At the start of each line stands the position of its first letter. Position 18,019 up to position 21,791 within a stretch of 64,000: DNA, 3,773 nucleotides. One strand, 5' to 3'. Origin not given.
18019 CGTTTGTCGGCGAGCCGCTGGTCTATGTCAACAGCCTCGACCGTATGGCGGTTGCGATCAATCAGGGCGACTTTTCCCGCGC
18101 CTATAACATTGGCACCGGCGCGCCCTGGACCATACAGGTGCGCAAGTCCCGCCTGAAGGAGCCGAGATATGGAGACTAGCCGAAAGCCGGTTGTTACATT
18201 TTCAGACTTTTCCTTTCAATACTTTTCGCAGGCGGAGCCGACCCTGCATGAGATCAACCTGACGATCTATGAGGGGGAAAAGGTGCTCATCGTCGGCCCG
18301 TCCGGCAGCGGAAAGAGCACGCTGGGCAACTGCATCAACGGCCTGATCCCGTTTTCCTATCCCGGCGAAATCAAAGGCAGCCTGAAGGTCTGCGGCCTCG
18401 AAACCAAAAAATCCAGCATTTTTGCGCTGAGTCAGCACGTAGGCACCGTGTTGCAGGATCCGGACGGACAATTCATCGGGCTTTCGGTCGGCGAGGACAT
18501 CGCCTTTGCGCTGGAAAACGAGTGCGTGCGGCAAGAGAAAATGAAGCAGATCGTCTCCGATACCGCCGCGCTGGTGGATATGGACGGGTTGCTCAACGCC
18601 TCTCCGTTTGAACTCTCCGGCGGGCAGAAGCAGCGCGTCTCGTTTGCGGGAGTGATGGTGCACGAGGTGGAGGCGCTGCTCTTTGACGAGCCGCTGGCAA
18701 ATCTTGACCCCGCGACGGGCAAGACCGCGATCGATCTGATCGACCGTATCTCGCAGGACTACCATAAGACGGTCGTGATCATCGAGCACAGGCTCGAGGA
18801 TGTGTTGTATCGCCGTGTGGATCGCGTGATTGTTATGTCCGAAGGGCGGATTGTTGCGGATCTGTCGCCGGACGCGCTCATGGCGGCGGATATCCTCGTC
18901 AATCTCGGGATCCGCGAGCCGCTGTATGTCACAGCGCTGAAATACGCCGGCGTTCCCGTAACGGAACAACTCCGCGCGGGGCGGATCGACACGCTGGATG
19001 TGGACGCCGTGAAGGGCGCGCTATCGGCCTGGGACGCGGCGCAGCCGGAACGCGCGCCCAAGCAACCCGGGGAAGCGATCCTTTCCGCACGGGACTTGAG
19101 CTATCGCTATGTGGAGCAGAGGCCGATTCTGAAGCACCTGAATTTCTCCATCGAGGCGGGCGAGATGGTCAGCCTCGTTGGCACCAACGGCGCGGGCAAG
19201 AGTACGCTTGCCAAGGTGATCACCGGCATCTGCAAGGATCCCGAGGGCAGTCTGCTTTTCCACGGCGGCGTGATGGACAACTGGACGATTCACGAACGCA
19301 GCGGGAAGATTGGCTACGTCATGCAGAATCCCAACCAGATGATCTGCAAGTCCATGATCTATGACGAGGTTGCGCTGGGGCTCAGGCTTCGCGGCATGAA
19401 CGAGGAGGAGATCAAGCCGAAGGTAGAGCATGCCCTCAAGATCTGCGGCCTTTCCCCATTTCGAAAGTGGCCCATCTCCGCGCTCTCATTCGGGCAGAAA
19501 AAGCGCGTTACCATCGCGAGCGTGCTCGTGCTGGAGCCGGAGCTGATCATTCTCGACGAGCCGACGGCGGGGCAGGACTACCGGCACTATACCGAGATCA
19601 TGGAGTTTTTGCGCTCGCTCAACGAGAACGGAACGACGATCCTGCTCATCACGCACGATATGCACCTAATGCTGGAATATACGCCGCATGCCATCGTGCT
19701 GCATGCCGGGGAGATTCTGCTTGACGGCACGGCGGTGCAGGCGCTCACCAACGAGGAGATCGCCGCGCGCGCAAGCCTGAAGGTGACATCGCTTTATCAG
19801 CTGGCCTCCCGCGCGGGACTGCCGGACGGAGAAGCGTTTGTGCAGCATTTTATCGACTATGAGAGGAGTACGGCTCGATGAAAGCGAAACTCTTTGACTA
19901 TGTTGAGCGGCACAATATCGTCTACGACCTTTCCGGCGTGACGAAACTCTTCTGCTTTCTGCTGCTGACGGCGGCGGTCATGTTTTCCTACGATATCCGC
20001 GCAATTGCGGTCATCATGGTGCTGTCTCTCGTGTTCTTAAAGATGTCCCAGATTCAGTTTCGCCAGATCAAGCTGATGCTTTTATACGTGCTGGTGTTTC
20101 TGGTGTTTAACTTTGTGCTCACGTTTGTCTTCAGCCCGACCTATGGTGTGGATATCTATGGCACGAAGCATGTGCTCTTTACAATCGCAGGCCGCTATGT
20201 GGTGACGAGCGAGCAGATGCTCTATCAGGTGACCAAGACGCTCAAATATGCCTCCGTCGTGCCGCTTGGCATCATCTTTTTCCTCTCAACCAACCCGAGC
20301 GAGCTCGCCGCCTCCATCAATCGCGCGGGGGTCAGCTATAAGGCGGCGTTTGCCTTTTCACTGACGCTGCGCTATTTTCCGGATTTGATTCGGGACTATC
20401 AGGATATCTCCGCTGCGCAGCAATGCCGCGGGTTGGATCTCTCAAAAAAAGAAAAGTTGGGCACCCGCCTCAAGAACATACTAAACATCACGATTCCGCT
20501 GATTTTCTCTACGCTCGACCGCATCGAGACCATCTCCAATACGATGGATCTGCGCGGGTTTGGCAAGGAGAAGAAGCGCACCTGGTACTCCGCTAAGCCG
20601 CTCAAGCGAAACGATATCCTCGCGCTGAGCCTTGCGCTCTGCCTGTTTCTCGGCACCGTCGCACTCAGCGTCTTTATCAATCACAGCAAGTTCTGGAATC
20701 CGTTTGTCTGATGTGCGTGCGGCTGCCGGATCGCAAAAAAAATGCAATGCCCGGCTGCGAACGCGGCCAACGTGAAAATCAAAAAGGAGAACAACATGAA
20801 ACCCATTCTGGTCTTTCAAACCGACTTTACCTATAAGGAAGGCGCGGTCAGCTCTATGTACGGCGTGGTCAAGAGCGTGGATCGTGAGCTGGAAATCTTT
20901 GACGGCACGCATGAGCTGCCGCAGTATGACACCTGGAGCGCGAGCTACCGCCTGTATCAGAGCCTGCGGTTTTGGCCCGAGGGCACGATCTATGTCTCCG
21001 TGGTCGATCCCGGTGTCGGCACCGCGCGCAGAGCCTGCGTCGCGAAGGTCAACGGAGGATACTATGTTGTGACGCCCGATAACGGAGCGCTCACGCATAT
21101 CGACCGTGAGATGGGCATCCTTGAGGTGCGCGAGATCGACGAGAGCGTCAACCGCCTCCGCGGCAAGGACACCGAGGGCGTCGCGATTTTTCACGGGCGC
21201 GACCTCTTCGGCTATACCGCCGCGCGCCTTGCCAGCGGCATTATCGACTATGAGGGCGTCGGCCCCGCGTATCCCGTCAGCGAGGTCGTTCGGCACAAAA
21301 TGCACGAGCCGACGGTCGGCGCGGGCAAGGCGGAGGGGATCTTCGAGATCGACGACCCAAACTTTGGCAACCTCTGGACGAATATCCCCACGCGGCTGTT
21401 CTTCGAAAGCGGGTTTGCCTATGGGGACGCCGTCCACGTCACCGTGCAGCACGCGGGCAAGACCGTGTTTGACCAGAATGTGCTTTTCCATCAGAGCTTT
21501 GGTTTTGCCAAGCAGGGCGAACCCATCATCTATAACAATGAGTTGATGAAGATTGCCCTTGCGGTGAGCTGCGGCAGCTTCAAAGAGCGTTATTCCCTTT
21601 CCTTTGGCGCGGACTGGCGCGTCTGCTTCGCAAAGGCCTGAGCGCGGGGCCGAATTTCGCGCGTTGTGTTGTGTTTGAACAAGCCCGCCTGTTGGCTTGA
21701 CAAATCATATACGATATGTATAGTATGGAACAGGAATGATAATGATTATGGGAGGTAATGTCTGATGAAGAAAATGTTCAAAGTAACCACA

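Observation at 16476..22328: GntR-linked cluster pairs two DUF62 SAM hydroxide adenosyltransferase paralogs with a dedicated ECF transporter of unknown substrate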

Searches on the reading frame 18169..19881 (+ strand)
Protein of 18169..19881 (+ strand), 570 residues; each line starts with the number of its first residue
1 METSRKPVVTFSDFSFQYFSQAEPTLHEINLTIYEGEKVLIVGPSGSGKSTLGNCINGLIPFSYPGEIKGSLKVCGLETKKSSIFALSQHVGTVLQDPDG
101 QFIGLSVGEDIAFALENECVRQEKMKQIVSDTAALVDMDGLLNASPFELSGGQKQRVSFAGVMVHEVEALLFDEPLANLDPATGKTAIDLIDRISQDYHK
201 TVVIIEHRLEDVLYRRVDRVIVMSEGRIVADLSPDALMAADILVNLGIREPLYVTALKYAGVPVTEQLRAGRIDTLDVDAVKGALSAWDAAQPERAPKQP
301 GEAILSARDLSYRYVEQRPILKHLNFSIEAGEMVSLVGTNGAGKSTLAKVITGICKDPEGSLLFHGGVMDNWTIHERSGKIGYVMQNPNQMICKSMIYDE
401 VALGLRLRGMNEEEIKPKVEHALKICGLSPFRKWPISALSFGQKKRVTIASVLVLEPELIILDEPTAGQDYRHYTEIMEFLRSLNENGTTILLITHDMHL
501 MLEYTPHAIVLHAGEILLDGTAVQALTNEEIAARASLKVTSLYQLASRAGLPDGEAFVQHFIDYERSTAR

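Call 3: search_protein_families(library=pfam, proteins=[window:18169-19881:+], max_evalue=0.01)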
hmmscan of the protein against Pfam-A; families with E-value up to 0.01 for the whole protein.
window:18169-19881:+ (570 aa): 19 families
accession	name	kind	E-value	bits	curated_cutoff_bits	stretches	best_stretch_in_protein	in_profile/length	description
PF00005.33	ABC_tran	-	1.2e-57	194.8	25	2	321-467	1-137/137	ABC transporter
PF12558.13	DUF3744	-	3.1e-18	66.7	22.5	1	241-312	2-73/73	ATP-binding cassette cobalt transporter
PF13304.12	AAA_21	-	2.8e-13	51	27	1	433-501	232-303/304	AAA domain, putative AbiEii toxin, Type IV TA system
PF02463.25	SMC_N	-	1.4e-08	34.9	40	1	39-208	27-198/220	RecF/RecN/SMC N terminal domain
PF13555.12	AAA_29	-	2.9e-08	33.8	27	1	33-52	19-38/61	P-loop containing region of AAA domain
PF03193.22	RsgA_GTPase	-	1.2e-06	28.9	30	0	27-74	98-143/174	RsgA GTPase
PF13476.12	AAA_23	-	1.6e-06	29.3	27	0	29-57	15-40/201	AAA domain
PF01078.27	Mg_chelatase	-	1.2e-05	25.3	20.3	0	33-75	19-61/207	Magnesium chelatase, subunit ChlI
PF13238.12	AAA_18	-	5.9e-05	24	29.4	0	336-375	3-44/128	AAA domain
PF13191.12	AAA_16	-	0.00026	22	32.6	0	36-56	24-44/167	AAA ATPase domain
PF13481.12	AAA_25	-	0.00031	20.9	27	0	328-348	30-50/195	AAA domain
PF20720.3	nSTAND3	-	0.0006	20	27.2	0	37-55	18-36/155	Novel STAND NTPase 3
PF13401.12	AAA_22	-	0.001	19.8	27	0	333-424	7-80/130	AAA domain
PF00931.28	NB-ARC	-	0.0011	18.7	23.5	0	320-351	8-38/248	NB-ARC domain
PF20703.3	nSTAND1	-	0.0029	17.7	27.1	0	35-64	32-59/379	Novel STAND NTPase 1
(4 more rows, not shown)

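Call 4: search_protein_families(library=ncbifam, proteins=[window:18169-19881:+], max_evalue=0.01)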
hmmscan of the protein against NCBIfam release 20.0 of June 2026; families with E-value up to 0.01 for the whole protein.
window:18169-19881:+ (570 aa): 203 families (the best 25 are shown)
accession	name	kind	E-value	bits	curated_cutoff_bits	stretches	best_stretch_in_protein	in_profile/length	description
TIGR04520.1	ECF_ATPase_1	equivalog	2.5e-120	400.9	315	2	10-255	2-242/269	energy-coupling factor transporter ATPase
TIGR04521.1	ECF_ATPase_2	equivalog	6e-106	353.6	330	2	308-548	4-255/279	energy-coupling factor transporter ATPase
NF010156.0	PRK13635.1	equivalog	2.8e-101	338.4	392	2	6-254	3-245/279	energy-coupling factor ABC transporter ATP-binding protein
NF010157.0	PRK13636.1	equivalog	2.5e-89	299.2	463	2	303-549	4-253/285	cobalt transporter ATP-binding subunit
NF010171.0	PRK13652.1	equivalog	3.1e-87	292.2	476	2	304-546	3-246/277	cobalt transporter ATP-binding subunit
NF010167.0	PRK13648.1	subfamily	6e-87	291.4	241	2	5-253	4-246/269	energy-coupling factor transporter ATPase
NF010158.0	PRK13637.1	equivalog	8.8e-85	284.3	390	2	24-251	21-247/287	energy-coupling factor transporter ATPase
TIGR01166.1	cbiO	subfamily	1.5e-83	279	211.8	2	316-500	3-189/190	cobalt ABC transporter, ATP-binding protein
NF010159.0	PRK13638.1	equivalog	1.8e-79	266.9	489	2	305-558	2-256/271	energy-coupling factor ABC transporter ATP-binding protein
NF010155.0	PRK13634.1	equivalog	2.2e-79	266.8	413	2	13-252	7-249/290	energy-coupling factor ABC transporter ATP-binding protein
TIGR03375.1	type_I_sec_LssB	subfamily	1.1e-73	248.7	693.1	2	9-239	466-690/696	type I secretion system permease/ATPase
TIGR02673.1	FtsE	equivalog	1.9e-73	246.6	264.85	2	307-514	4-213/214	cell division ATP-binding protein FtsE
NF010068.0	PRK13548.1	equivalog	5.7e-73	245.2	261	2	302-534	3-239/261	heme ABC transporter ATP-binding protein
NF010170.0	PRK13651.1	equivalog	1e-72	244.7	432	4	379-547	105-274/308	cobalt transporter ATP-binding subunit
NF043075.1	MMSYN1_0197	equivalog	2.7e-67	227.1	550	2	304-524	2-219/341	spermidine/putrescine ABC transporter ATP-binding protein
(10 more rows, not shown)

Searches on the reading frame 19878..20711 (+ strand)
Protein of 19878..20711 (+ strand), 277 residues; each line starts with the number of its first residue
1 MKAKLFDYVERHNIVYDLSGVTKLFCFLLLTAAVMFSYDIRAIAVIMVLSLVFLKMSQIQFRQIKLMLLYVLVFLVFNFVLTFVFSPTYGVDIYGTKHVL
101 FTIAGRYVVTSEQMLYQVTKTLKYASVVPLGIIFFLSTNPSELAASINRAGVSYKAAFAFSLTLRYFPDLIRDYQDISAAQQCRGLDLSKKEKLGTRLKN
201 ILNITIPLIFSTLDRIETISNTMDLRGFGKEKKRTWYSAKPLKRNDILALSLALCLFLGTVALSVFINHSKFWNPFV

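Call 3: search_protein_families(library=pfam, proteins=[window:19878-20711:+], max_evalue=0.01)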
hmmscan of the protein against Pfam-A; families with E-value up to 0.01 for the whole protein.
window:19878-20711:+ (277 aa): 1 family
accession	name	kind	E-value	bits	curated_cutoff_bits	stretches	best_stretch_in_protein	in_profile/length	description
PF02361.21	CbiQ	-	7.4e-27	94.8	25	1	15-233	5-212/216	Cobalt transport protein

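Call 4: search_protein_families(library=ncbifam, proteins=[window:19878-20711:+], max_evalue=0.01)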
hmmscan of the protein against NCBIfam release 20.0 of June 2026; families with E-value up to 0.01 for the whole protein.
window:19878-20711:+ (277 aa): 1 family
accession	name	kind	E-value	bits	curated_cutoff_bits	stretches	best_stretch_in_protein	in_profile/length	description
TIGR02454.1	ECF_T_CbiQ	equivalog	8.4e-20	71.4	111.8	1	20-226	3-200/200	cobalt ECF transporter T component CbiQ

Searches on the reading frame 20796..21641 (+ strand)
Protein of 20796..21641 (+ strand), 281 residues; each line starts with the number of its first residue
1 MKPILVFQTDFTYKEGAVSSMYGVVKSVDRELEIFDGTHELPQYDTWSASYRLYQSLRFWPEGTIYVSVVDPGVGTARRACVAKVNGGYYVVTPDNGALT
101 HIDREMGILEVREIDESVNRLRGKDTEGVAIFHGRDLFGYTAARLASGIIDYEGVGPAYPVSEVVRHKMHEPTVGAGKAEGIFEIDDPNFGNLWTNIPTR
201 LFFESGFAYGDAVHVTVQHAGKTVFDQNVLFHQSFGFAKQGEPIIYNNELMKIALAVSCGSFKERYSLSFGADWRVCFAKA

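Call 3: search_protein_families(library=pfam, proteins=[window:20796-21641:+], max_evalue=0.01)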
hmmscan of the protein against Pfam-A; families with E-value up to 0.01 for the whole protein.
window:20796-21641:+ (281 aa): 2 families
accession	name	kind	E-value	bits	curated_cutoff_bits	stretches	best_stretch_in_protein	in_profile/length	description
PF01887.21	SAM_HAT_N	-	2.5e-42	144.5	26.3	1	6-154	2-143/145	SAM hydroxide adenosyltransferase N-terminal domain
PF20257.3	SAM_HAT_C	-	2.9e-17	63.2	25.5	1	185-275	6-84/84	SAM hydroxide adenosyltransferase C-terminal domain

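Call 4: search_protein_families(library=ncbifam, proteins=[window:20796-21641:+], max_evalue=0.01)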
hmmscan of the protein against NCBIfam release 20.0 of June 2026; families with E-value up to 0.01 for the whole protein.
window:20796-21641:+ (281 aa): 3 families
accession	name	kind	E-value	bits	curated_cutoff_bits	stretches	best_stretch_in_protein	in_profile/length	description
NF058624.1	RSAMHdlseTHET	equivalog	8.9e-33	113.9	350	1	6-273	4-246/250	(R)-S-adenosyl-L-methionine hydrolase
NF053629.1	RSAMPyrc0463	equivalog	4.8e-25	88.6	470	1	6-276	3-253/256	(R)-S-adenosyl-L-methionine hydrolase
TIGR04507.1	fluorinase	equivalog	1.2e-19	70.7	400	2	84-276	98-283/286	adenosyl-fluoride synthase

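Call 38: search_solved_structures(query=window:20796-21641:+, max_evalue=0.001, show_alignments=5)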
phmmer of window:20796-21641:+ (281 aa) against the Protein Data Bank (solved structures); distinct sequences matched with E-value up to 0.001: 16.
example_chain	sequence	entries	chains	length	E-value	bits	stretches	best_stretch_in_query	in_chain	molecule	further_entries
2zbu_A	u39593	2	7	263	1.6e-34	122.5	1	6-277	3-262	Uncharacterized conserved protein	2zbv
7ccg_A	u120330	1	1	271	2.2e-26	95.8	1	2-271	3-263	DNA-directed RNA polymerase subunit delta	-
2wr8_A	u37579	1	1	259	4.7e-24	88.2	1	5-276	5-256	PUTATIVE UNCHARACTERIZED PROTEIN PH0463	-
1wu8_A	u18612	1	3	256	6e-24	87.9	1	6-276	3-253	hypothetical protein PH0463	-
2cw5_A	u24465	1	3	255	2.3e-22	82.6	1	3-271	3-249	Bacterial fluorinating enzyme homolog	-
2f4n_A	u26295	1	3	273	7.6e-21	77.7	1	4-167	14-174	Hypothetical protein MJ1651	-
2q6o_A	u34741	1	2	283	1.5e-20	76.7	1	5-268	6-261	Hypothetical Protein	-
2q6i_A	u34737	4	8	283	2.1e-20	76.2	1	5-268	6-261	Hypothetical protein | chlorinase | Adenosyl-chloride synthase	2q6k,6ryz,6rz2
22uy_A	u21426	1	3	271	2.7e-20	75.9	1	4-167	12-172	(R)-S-adenosyl-L-methionine hydrolase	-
2q6l_A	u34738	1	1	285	1e-19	74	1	5-268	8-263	Hypothetical protein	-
2v7t_A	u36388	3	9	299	1.2e-19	73.7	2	82-275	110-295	5'-FLUORO-5'-DEOXYADENOSINE SYNTHASE | 5'-FLUORO-5'-DEOXY ADENOSINE SYNTHETASE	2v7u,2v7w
1rqp_A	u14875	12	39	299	7.3e-19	71.2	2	82-275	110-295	5'-fluoro-5'-deoxyadenosine synthase | 5'-FLUORO-5'-DEOXY-ADENOSINE SYNTHASE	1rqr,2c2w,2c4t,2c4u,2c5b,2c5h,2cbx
2v7x_A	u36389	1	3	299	7.4e-19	71.1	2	82-275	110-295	5'-FLUORO-5'-DEOXYADENOSINE SYNTHASE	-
5lmz_A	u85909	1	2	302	3.9e-18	68.8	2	84-271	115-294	Fluorinase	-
5b6i_A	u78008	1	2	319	4.9e-18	68.5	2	84-271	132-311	Fluorinase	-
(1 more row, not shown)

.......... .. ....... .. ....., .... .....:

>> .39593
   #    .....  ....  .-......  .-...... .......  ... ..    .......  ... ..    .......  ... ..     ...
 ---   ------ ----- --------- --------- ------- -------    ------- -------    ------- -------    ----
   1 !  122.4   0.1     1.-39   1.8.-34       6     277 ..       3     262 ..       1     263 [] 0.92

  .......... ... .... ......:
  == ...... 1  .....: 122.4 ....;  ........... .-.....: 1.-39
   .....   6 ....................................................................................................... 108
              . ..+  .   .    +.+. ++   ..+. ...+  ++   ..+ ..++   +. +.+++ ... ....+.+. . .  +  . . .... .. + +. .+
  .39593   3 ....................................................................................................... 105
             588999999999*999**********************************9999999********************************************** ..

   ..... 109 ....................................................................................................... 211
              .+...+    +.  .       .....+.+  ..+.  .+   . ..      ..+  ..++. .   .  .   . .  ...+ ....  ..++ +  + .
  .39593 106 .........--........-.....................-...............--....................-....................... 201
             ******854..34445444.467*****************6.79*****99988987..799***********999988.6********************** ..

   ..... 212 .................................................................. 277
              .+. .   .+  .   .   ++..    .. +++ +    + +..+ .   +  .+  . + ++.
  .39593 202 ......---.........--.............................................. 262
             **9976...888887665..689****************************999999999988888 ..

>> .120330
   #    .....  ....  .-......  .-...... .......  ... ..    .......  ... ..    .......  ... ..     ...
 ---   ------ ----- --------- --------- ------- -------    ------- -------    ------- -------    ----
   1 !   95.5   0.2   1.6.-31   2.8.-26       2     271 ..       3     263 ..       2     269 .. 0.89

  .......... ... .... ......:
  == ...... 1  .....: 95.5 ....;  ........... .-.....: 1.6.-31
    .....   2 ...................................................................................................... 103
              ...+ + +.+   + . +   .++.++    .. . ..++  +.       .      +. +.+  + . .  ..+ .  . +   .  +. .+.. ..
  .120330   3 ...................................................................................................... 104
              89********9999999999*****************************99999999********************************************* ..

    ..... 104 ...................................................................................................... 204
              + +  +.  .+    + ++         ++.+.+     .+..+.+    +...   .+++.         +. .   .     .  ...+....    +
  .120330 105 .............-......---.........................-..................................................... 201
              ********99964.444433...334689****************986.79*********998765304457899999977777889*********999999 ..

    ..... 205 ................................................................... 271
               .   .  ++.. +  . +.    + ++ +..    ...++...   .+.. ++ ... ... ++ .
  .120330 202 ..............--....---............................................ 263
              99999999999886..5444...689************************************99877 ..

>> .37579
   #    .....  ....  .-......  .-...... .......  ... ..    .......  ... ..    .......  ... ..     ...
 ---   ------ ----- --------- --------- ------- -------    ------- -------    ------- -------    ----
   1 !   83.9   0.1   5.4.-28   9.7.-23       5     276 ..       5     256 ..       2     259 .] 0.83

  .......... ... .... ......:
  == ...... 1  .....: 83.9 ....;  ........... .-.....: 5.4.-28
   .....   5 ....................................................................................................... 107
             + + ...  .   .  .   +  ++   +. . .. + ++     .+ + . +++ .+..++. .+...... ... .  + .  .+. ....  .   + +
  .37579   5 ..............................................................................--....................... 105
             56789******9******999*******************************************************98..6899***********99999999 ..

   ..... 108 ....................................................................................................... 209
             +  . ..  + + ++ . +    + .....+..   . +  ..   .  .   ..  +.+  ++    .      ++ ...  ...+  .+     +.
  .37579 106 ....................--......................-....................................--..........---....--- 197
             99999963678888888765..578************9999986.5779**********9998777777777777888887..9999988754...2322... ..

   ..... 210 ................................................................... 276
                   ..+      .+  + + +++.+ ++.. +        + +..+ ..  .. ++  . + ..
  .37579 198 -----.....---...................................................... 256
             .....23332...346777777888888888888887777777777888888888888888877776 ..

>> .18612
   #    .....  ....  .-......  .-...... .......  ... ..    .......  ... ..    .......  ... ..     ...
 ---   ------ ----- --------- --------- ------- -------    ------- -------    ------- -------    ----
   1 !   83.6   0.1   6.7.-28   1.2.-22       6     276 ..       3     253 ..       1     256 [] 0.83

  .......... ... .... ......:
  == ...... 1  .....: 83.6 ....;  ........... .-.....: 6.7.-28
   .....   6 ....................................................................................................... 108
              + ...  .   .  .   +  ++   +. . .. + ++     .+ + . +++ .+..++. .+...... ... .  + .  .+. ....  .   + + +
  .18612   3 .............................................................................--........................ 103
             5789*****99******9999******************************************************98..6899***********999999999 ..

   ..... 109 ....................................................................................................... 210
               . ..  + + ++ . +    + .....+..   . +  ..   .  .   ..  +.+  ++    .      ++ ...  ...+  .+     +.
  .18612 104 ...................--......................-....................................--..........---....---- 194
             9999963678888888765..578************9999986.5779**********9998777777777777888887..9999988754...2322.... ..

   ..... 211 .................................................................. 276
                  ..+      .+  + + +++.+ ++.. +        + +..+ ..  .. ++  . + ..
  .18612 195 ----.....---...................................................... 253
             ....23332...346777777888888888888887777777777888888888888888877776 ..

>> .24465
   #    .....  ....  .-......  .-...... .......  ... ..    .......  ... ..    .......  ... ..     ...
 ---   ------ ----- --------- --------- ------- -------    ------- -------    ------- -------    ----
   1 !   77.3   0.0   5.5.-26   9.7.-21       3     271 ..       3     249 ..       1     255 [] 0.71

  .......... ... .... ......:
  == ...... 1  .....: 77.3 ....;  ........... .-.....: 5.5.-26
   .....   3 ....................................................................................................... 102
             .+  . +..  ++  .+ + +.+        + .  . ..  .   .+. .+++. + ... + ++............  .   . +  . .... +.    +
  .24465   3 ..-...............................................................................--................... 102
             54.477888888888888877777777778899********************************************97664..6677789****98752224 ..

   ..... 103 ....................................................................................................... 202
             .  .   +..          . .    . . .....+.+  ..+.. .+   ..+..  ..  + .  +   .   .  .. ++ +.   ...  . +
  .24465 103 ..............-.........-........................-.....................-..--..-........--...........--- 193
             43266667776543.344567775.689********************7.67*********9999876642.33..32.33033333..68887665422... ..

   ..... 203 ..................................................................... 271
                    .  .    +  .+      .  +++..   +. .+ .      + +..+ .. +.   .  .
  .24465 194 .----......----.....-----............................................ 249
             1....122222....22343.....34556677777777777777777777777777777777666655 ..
